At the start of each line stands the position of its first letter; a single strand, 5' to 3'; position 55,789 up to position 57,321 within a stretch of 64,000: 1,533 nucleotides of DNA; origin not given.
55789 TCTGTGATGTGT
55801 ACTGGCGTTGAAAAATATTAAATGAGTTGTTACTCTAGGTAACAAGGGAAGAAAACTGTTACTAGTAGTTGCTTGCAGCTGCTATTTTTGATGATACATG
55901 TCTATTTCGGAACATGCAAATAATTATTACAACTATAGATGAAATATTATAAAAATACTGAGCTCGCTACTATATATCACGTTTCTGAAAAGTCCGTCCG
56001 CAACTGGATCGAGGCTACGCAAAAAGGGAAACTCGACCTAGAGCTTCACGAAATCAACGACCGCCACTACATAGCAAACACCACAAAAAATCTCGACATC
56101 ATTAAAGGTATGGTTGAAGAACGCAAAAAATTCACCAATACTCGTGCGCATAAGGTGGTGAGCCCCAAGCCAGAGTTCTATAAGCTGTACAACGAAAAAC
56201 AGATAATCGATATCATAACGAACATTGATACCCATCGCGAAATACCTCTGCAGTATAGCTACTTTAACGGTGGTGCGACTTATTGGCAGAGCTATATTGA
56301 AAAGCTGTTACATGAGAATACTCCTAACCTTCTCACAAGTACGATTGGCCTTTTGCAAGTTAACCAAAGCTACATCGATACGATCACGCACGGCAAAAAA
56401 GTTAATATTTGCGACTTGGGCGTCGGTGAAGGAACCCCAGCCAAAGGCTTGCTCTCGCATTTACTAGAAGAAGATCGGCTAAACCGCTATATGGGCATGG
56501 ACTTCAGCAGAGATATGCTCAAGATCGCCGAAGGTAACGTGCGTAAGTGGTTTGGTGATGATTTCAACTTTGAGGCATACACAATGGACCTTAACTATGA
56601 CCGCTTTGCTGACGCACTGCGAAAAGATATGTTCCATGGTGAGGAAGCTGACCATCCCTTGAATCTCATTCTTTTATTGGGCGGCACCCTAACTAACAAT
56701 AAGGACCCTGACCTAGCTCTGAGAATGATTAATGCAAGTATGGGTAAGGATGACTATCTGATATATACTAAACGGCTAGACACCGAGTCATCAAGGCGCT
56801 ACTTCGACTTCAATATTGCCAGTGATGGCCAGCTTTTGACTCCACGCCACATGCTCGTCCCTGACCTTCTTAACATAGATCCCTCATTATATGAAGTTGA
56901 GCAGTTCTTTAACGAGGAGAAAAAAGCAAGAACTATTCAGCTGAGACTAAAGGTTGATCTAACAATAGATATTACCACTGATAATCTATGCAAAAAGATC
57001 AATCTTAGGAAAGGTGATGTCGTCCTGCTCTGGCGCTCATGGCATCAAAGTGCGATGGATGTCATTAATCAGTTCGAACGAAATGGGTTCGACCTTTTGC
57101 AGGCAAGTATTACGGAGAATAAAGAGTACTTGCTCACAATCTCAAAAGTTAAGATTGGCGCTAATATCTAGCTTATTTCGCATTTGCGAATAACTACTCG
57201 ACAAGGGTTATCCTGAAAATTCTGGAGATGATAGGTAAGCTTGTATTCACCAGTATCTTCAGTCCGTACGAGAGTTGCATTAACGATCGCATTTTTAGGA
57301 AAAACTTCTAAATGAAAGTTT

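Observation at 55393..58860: Lower-GC island between murJ and lepA: tandem duplication of a divergent gene pair (small acidic protein + HTH-fused EgtD-like methyltransferase)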

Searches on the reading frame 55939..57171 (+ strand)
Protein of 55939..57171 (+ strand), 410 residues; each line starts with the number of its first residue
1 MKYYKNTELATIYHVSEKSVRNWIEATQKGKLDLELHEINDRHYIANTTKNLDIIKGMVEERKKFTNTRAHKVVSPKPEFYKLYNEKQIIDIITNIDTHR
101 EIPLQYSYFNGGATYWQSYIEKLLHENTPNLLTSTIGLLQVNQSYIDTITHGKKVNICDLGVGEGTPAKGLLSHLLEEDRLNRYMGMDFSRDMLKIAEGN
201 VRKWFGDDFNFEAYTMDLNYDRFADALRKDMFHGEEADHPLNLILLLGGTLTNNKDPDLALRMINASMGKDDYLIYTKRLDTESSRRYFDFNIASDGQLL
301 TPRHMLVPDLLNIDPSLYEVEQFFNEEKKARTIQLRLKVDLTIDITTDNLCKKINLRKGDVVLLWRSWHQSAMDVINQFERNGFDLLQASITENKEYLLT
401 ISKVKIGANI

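Call 3: search_protein_families(library=pfam, proteins=[window:55939-57171:+], max_evalue=1)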
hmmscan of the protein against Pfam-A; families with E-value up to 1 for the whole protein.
window:55939-57171:+ (410 aa): 9 families
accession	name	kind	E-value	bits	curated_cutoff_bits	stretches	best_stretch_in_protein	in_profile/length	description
PF10017.15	Methyltransf_33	-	9.2e-13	48.3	23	2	98-276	12-175/304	Histidine-specific methyltransferase, SAM-dependent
PF13847.12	Methyltransf_31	-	0.00012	22.2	27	1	153-214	3-61/145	Methyltransferase domain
PF13649.12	Methyltransf_25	-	0.0023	19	27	1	157-220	1-57/97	Methyltransferase domain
PF08242.18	Methyltransf_12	-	0.0084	17.3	30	1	159-210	2-49/98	Methyltransferase domain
PF12728.13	HTH_17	-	0.03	15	27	1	3-25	1-23/51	Helix-turn-helix domain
PF13518.12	HTH_28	-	0.074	13.6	25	0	7-27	16-36/52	Helix-turn-helix domain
PF08241.18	Methyltransf_11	-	0.077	14.1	21.2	1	159-203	2-40/95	Methyltransferase domain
PF13384.12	HTH_23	-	0.084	13.2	24.6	1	5-30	19-44/50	Homeodomain-like domain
PF13411.12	MerR_1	-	0.32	11.6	21.6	1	4-62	1-56/69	MerR HTH family regulatory protein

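Call 4: search_protein_families(library=ncbifam, proteins=[window:55939-57171:+], max_evalue=1)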
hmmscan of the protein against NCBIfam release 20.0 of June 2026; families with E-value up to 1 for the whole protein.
window:55939-57171:+ (410 aa): 5 families
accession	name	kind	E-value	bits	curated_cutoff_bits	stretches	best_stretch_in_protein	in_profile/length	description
TIGR04074.1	bacter_Hen1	equivalog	0.00074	18.1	340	1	146-201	275-326/462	3' terminal RNA ribose 2'-O-methyltransferase Hen1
TIGR03439.1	methyl_EasF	subfamily_domain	0.0012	17.8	205.55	1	87-260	15-176/321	EasF family methyltransferase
NF001244.0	PRK00216.1-5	equivalog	0.0024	17.2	216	1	143-211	38-104/236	bifunctional demethylmenaquinone methyltransferase/2-methoxy-6-polyprenyl-1,4-benzoquinol methylase UbiE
NF040539.1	AST_met_ArsM_2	exception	0.017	15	240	1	146-202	49-102/262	putative arsinothricin biosynthesis methyltransferase ArsM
TIGR03534.1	RF_mod_PrmC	equivalog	0.059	12.8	199.1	1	145-204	80-135/253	peptide chain release factor N(5)-glutamine methyltransferase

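Call 7: find_homologous_proteins(query=window:55939-57171:+)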
Query window:55939-57171:+ (410 aa): 598 proteins with E <= 0.001 among 3388 candidates; the best 120 are listed.
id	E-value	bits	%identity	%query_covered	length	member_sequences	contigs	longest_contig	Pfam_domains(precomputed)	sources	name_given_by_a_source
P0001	3.3e-275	930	100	100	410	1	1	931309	PF10017.16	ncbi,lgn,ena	-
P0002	1.0e-193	662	71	100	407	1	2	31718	PF10017.16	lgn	-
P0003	2.6e-190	651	71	99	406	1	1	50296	PF10017.16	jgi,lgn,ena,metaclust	metaclust:\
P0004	1.5e-172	592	64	99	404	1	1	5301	PF10017.16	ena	-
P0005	1.0e-170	586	64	99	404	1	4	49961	PF10017.16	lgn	-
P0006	9.5e-166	570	63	99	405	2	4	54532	-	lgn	-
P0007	3.3e-161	555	61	99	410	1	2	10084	PF10017.16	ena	-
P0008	2.6e-160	552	59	99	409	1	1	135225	PF10017.16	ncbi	ncbi:MAG: L-histidine N(alpha)-methyltransferase [Candidatus Saccharibacteria bacterium]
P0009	1.8e-159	549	60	99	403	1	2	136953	PF10017.16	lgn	-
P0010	6.8e-159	547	60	99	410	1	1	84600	PF10017.16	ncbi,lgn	-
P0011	2.3e-157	542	59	99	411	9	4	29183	PF10017.16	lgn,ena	-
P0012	4.1e-154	532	60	99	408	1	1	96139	PF10017.16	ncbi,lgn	-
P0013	7.2e-149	514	57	99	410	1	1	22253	PF10017.16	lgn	-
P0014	1.7e-145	503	56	99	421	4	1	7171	PF13847.13,PF10017.16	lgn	-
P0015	4.2e-145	502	56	99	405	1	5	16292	PF10017.16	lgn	-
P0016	6.8e-145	501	56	99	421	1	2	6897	PF10017.16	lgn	-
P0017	1.0e-138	481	52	99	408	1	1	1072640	PF13847.13,PF10017.16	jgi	jgi:uncharacterized SAM-dependent methyltransferase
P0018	1.5e-138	480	52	99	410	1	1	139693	PF10017.16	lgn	-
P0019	2.1e-136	473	52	99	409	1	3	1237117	PF10017.16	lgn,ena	-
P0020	4.0e-136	472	53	99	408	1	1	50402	PF13847.13,PF10017.16,PF13649.13,PF08242.19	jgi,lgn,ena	-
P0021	5.1e-136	472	53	99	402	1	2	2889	PF10017.16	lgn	-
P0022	2.1e-135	470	51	100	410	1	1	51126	PF10017.16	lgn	-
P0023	2.7e-135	470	53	99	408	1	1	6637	PF10017.16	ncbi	-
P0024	1.4e-134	467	52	99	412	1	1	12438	PF10017.16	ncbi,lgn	-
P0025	4.2e-134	466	53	99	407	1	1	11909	PF10017.16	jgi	jgi:uncharacterized SAM-dependent methyltransferase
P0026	6.6e-134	465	52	99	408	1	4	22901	PF10017.16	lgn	-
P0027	7.4e-134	465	52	99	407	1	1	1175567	PF10017.16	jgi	jgi:uncharacterized SAM-dependent methyltransferase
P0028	1.2e-133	464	52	99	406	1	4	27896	PF10017.16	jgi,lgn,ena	-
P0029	1.2e-133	464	53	99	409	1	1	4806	PF10017.16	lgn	-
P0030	2.3e-133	463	52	99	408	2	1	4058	PF10017.16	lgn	-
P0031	3.1e-133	463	52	100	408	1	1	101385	PF10017.16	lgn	-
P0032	2.1e-132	460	53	99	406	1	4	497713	PF10017.16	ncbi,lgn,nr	ncbi:MAG TPA: L-histidine N(alpha)-methyltransferase [Candidatus Saccharimonadales bacterium]|nr:L-h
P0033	2.9e-132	460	50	99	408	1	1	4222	PF13847.13,PF10017.16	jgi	jgi:uncharacterized SAM-dependent methyltransferase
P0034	3.8e-132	459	52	99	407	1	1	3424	PF10017.16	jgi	-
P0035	7.7e-132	458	50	99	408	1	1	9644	PF10017.16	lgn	-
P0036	1.2e-131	458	52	100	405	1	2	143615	PF10017.16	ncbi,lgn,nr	ncbi:MAG TPA: L-histidine N(alpha)-methyltransferase [Candidatus Saccharimonadales bacterium]|nr:L-h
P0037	1.7e-131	457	52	99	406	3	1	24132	PF10017.16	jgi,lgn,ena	-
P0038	2.2e-131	457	50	99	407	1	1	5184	PF10017.16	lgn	-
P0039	2.3e-131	457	51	99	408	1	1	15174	PF13847.13,PF10017.16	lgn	-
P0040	3.1e-131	456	52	99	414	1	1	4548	PF10017.16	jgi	jgi:uncharacterized SAM-dependent methyltransferase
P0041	6.8e-131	455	51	99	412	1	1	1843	PF13847.13,PF10017.16,PF08242.19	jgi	jgi:SAM-dependent methyltransferase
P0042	9.6e-131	455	50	99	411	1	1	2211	PF10017.16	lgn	-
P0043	1.2e-130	454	50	99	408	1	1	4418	PF10017.16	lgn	-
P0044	1.2e-130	454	52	100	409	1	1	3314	PF10017.16,PF08242.19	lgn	-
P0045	2.0e-130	454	51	99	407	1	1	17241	PF10017.16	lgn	-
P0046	2.8e-130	453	49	100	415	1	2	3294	PF10017.16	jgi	jgi:uncharacterized SAM-dependent methyltransferase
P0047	2.8e-130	453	51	100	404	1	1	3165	PF10017.16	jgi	jgi:uncharacterized SAM-dependent methyltransferase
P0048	6.1e-130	452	51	99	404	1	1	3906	PF13847.13,PF10017.16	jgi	jgi:uncharacterized SAM-dependent methyltransferase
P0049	9.9e-130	451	52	99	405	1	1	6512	PF13847.13,PF10017.16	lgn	-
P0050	1.6e-129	451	51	99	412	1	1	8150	PF10017.16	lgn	-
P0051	1.6e-129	451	50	100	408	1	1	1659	PF10017.16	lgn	-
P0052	1.8e-129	450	51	99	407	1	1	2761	PF10017.16,PF13649.13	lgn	-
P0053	1.9e-129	450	51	100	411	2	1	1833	PF10017.16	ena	-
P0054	2.0e-129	450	50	99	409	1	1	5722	PF10017.16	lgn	-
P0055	2.7e-129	450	50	99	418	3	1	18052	PF10017.16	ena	-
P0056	3.4e-129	450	54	99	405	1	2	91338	PF10017.16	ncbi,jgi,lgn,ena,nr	ncbi:MAG TPA: L-histidine N(alpha)-methyltransferase [Candidatus Limnocylindria bacterium]|nr:L-hist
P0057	4.6e-129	449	51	100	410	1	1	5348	PF10017.16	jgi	jgi:hypothetical protein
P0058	8.0e-129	448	51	99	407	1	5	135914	PF10017.16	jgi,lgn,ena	-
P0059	1.3e-128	448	51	100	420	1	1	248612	PF10017.16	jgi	jgi:SAM-dependent methyltransferase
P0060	1.6e-128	447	51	99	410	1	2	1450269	PF10017.16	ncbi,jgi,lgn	-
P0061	2.0e-128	447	50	99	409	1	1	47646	PF10017.16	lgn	-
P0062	2.1e-128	447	51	99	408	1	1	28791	PF13847.13,PF10017.16,PF13649.13,PF08242.19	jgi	jgi:SAM-dependent methyltransferase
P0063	2.1e-128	447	50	100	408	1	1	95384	PF10017.16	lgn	-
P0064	2.8e-128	446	49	99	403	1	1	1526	PF13847.13,PF10017.16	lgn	-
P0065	3.3e-128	446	51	99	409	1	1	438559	PF13847.13,PF10017.16,PF13649.13,PF08242.19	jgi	jgi:uncharacterized SAM-dependent methyltransferase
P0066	4.4e-128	446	51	99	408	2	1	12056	PF10017.16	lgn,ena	-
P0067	4.7e-128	446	49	99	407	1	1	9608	PF10017.16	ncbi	-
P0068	4.9e-128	446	49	99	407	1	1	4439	PF10017.16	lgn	-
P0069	1.4e-127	444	51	99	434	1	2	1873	PF10017.16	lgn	-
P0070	1.8e-127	444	49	99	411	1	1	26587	PF13847.13,PF10017.16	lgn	-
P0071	2.2e-127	444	49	100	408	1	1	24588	PF10017.16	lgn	-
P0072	2.2e-127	444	49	99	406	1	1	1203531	PF10017.16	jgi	jgi:uncharacterized SAM-dependent methyltransferase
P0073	3.1e-127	443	51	100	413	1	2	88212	PF10017.16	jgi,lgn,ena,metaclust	metaclust:\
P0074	3.1e-127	443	50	99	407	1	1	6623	PF10017.16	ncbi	-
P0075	3.4e-127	443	52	99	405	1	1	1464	PF13847.13,PF10017.16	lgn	-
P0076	3.7e-127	443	49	99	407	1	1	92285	PF10017.16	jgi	jgi:hypothetical protein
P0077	5.1e-127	442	50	100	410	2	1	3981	PF13847.13,PF10017.16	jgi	jgi:SAM-dependent methyltransferase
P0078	6.1e-127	442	49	99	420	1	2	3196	PF10017.16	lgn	-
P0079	6.4e-127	442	51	99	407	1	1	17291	PF10017.16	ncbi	ncbi:MAG: L-histidine N(alpha)-methyltransferase [Candidatus Saccharimonadales bacterium]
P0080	7.5e-127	442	51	99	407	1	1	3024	PF10017.16,PF13649.13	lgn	-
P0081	9.3e-127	441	49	99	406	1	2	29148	PF10017.16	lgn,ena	-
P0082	1.3e-126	441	50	99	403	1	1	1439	PF13847.13,PF10017.16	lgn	-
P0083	1.3e-126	441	49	99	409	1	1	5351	PF13847.13,PF10017.16,PF13649.13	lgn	-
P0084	1.5e-126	441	50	99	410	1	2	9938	PF10017.16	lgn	-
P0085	1.7e-126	441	50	100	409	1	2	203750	PF10017.16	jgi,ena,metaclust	metaclust:\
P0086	1.9e-126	440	50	99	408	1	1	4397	PF13847.13,PF10017.16,PF13649.13,PF08242.19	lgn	-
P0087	2.1e-126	440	49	99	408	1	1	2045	PF10017.16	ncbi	-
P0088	2.3e-126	440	49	99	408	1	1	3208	PF10017.16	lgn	-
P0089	2.3e-126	440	52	99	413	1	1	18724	PF10017.16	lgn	-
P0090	2.7e-126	440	50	99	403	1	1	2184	PF13847.13,PF10017.16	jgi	jgi:L-histidine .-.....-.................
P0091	2.8e-126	440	52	99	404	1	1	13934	PF10017.16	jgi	jgi:uncharacterized SAM-dependent methyltransferase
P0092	2.8e-126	440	49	99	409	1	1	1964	PF10017.16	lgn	-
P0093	2.9e-126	440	51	100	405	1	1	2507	PF10017.16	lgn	-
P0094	3.5e-126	440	51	99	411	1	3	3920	PF13847.13,PF10017.16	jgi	jgi:uncharacterized SAM-dependent methyltransferase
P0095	3.6e-126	440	50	99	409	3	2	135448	PF13847.13,PF10017.16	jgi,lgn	jgi:hypothetical protein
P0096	6.3e-126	439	50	99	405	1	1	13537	PF10017.16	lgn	-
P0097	6.3e-126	439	47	99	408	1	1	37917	PF10017.16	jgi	jgi:SAM-dependent methyltransferase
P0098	6.5e-126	439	49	99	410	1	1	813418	PF10017.16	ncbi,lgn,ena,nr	ncbi:MAG TPA: L-histidine N(alpha)-methyltransferase [Candidatus Saccharimonadales bacterium]|nr:L-h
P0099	6.5e-126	439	49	99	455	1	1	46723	PF10017.16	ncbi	-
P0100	7.9e-126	438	50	99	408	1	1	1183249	PF10017.16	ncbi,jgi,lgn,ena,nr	ncbi:MAG TPA: L-histidine N(alpha)-methyltransferase [Verrucomicrobiae bacterium]|nr:L-histidine N(a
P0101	8.9e-126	438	49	99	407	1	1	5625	PF10017.16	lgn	-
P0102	9.6e-126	438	50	99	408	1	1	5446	PF10017.16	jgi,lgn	jgi:uncharacterized SAM-dependent methyltransferase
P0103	1.3e-125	438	52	100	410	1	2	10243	PF10017.16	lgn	-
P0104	1.5e-125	438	50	99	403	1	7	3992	PF10017.16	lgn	-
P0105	1.7e-125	437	49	99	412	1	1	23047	PF10017.16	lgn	-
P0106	1.9e-125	437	49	99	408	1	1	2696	PF10017.16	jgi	jgi:hypothetical protein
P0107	1.9e-125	437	51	99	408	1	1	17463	PF10017.16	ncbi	-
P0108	2.5e-125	437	50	99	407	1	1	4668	PF10017.16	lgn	-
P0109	5.8e-125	436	49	99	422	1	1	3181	PF10017.16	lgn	-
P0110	6.1e-125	436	50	99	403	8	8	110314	PF10017.16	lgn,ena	-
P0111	6.2e-125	435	50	99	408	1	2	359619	PF10017.16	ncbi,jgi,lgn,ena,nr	ncbi:MAG TPA: L-histidine N(alpha)-methyltransferase [Verrucomicrobiae bacterium]|nr:L-histidine N(a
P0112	6.3e-125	435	51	99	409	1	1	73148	PF13847.13,PF10017.16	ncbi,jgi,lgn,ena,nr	ncbi:MAG TPA: L-histidine N(alpha)-methyltransferase [Patescibacteria group bacterium]|nr:L-histidin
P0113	8.9e-125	435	51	99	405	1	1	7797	PF13847.13,PF10017.16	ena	-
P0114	1.4e-124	434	48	99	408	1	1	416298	PF13847.13,PF13489.13,PF10017.16,PF08242.19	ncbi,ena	-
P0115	1.6e-124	434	48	99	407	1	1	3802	PF10017.16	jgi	jgi:uncharacterized SAM-dependent methyltransferase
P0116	1.7e-124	434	50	99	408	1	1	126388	PF10017.16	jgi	jgi:uncharacterized SAM-dependent methyltransferase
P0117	2.3e-124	434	51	99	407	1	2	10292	PF10017.16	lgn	-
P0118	3.1e-124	433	50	99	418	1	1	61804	PF13847.13,PF10017.16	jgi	jgi:SAM-dependent methyltransferase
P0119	3.1e-124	433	48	99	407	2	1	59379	PF10017.16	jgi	-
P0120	4.2e-124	433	49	99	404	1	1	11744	PF10017.16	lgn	-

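Call 8: search_protein_families(library=padloc, proteins=[window:55939-57171:+], max_evalue=1)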
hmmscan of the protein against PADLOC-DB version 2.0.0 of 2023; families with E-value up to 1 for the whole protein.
window:55939-57171:+ (410 aa): 0 families

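Call 9: search_protein_families(library=phrogs, proteins=[window:55939-57171:+], max_evalue=1)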
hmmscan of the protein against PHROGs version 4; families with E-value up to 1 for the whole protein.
window:55939-57171:+ (410 aa): 6 families
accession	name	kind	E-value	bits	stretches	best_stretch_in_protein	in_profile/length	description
phrog_4151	-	DNA, RNA and nucleotide metabolism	0.095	13.5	1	6-115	23-122/154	DNA binding protein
phrog_10045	-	DNA, RNA and nucleotide metabolism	0.18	12.7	0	6-26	23-43/74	HTH DNA binding protein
phrog_15481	-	unknown function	0.21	12.6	1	7-26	23-42/43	-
phrog_4779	-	transcription regulation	0.39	12.3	0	7-82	19-91/98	transcriptional regulator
phrog_186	-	DNA, RNA and nucleotide metabolism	0.61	10.7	0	3-128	62-189/308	DnaD-like helicase loader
phrog_7735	-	integration and excision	0.63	11.5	0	3-55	5-52/99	excisionase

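Call 13: find_related_loci(query=A1, collection=genome_contigs, flank=6000)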
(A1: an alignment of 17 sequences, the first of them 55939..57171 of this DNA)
Query A1 (410 aa) in genome_contigs; peptide patterns used: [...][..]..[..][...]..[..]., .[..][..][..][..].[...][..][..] (x = any residue, [..] = any of these).
146 stretches matched a pattern; 45 encode a relative of the query (tblastn E <= 1e-3); 45 distinct loci.
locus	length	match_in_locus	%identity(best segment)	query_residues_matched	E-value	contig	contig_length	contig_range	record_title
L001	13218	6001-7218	59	1-407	5e-167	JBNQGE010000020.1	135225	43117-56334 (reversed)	MAG: Candidatus Saccharibacteria bacterium isolate Bin_28 c_000000000007, whole genome shotgun sequence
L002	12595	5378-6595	60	1-407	1e-166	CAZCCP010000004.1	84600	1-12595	MAG TPA_asm: uncultured Candidatus Saccharibacteria bacterium isolate SRP200132_co1_638 genome assembly, contig: NODE_33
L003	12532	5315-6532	59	1-407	1e-163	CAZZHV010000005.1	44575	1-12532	MAG TPA_asm: uncultured Candidatus Saccharibacteria bacterium isolate SRP200132_co1_55 genome assembly, contig: NODE_135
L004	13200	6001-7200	54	1-405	6e-138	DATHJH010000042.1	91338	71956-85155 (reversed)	MAG TPA_asm: Candidatus Limnocylindria bacterium isolate SMAG_U12547 k141_70560, whole genome shotgun sequence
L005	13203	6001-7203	50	1-405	7e-136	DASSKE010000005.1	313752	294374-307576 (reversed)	MAG TPA_asm: Candidatus Saccharimonadales bacterium isolate SMAG_U1133 k141_820485, whole genome shotgun sequence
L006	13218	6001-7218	51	1-405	3e-135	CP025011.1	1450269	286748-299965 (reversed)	Candidatus Saccharibacteria bacterium YM_S32_TM7_50_20 chromosome, complete genome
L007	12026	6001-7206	51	1-407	7e-132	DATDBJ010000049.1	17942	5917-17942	MAG TPA_asm: Candidatus Saccharimonadales bacterium isolate SMAG_U119 k141_2254567, whole genome shotgun sequence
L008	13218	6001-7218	49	1-406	4e-131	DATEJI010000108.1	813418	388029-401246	MAG TPA_asm: Candidatus Saccharimonadales bacterium isolate SMAG_U8860 k141_530119, whole genome shotgun sequence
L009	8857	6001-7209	52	1-404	5e-129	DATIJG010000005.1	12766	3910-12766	MAG TPA_asm: Candidatus Saccharimonadales bacterium isolate SMAG_U15685 k141_235108, whole genome shotgun sequence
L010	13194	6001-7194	48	1-398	5e-128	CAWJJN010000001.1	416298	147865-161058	MAG: uncultured Candidatus Saccharibacteria bacterium isolate MFD05674.bin.1.49 genome assembly, contig: contig_105183,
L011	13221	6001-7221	48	1-405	9e-127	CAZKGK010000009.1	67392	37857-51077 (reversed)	MAG TPA_asm: uncultured Candidatus Saccharibacteria bacterium isolate SRP200132_co1_660 genome assembly, contig: NODE_57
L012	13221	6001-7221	48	1-405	1e-126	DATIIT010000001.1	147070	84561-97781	MAG TPA_asm: Candidatus Saccharimonadales bacterium isolate SMAG_U15672 k141_444981, whole genome shotgun sequence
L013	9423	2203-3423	48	1-407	8e-127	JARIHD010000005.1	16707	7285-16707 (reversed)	MAG: Candidatus Saccharibacteria bacterium isolate CullarsAll.DT.09 k141_783957, whole genome shotgun sequence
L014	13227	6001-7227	49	1-409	2e-126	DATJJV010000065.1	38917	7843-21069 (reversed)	MAG TPA_asm: Candidatus Pristimantibacillus sp. isolate SMAG_U15575 k141_1645770, whole genome shotgun sequence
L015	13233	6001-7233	48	1-405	4e-126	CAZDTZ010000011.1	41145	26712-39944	MAG TPA_asm: uncultured Candidatus Saccharibacteria bacterium isolate SRP200132_co1_471 genome assembly, contig: NODE_15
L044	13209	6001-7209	48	1-405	3e-126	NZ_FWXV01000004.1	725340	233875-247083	Kibdelosporangium aridum strain DSM 43828, whole genome shotgun sequence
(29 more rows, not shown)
